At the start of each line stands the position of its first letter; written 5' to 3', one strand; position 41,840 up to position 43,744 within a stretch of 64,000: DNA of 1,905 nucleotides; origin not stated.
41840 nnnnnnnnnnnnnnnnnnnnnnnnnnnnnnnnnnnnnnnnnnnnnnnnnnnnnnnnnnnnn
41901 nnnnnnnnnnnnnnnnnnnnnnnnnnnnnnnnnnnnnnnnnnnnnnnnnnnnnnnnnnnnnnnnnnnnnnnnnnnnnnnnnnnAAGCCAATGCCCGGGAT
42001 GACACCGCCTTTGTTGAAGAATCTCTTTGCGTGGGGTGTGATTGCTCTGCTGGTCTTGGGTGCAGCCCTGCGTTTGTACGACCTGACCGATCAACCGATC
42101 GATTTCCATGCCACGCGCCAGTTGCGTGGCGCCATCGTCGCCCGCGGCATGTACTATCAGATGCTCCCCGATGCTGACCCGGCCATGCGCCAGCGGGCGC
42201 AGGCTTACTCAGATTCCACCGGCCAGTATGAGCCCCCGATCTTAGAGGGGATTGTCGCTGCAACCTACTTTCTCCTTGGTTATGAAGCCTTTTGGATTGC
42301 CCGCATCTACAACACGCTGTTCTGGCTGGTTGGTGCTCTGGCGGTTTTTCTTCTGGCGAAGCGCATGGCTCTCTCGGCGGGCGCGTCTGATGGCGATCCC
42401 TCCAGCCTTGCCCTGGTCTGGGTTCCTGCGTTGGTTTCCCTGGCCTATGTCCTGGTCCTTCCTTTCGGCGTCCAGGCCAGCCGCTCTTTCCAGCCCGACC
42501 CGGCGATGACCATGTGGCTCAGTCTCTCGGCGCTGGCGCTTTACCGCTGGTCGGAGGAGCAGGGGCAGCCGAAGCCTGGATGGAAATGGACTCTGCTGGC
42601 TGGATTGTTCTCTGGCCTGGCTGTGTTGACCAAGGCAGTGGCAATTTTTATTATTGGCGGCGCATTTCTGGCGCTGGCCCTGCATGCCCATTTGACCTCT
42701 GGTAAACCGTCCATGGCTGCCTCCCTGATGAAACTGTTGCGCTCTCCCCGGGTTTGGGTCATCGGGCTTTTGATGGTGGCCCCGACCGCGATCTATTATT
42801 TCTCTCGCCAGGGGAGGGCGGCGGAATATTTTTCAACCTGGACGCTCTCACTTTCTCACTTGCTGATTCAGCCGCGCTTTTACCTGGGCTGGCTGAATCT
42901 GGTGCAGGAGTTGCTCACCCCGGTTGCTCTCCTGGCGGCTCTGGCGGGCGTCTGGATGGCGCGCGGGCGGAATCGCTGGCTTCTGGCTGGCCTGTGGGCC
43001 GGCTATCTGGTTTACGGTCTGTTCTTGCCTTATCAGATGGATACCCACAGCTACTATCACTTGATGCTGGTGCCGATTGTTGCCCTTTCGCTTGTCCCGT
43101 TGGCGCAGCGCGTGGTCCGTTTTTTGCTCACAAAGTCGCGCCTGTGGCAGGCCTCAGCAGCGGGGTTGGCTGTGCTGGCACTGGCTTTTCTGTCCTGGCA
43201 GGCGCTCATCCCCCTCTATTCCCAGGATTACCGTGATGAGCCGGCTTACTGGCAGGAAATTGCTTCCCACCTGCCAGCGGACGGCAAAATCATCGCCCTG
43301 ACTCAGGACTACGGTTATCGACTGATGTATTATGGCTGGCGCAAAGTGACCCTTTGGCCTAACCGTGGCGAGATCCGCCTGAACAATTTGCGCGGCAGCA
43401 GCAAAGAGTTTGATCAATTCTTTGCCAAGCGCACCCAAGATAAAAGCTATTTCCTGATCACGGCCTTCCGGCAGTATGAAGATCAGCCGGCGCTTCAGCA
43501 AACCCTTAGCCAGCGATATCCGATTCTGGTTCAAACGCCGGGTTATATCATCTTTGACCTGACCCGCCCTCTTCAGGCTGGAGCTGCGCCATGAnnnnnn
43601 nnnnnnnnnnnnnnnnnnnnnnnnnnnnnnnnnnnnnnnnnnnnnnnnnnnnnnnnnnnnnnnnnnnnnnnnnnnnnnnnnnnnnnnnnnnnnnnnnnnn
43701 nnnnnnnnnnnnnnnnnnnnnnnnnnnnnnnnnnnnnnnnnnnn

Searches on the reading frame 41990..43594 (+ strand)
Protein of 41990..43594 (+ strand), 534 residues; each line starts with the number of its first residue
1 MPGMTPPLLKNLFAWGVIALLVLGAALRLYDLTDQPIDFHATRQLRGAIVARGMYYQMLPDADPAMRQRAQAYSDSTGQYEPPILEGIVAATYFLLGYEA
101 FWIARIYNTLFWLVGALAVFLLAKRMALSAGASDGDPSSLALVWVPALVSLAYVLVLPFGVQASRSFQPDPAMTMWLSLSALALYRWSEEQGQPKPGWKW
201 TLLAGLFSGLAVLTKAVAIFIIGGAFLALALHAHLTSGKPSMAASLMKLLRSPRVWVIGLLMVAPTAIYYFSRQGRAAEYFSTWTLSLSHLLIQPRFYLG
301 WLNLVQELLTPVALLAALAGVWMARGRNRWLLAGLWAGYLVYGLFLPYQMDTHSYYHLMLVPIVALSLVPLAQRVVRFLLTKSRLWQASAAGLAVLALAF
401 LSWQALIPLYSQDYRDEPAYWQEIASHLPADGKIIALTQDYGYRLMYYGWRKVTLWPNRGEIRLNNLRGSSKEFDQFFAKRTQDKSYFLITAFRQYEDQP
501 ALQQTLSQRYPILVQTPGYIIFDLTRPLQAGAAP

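Call 63: search_protein_families(library=pfam, max_evalue=0.00001, proteins=[window:41990-43594:+])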
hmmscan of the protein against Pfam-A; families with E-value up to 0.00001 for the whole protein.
window:41990-43594:+ (534 aa): 2 families
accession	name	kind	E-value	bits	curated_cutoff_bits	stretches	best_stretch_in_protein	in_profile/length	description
PF13231.12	PMT_2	-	8.2e-09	36.3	26.1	1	146-255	51-158/160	Dolichyl-phosphate-mannose-protein mannosyltransferase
PF02366.24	PMT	-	7.8e-07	29.3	22.7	1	102-238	83-205/245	Dolichyl-phosphate-mannose-protein mannosyltransferase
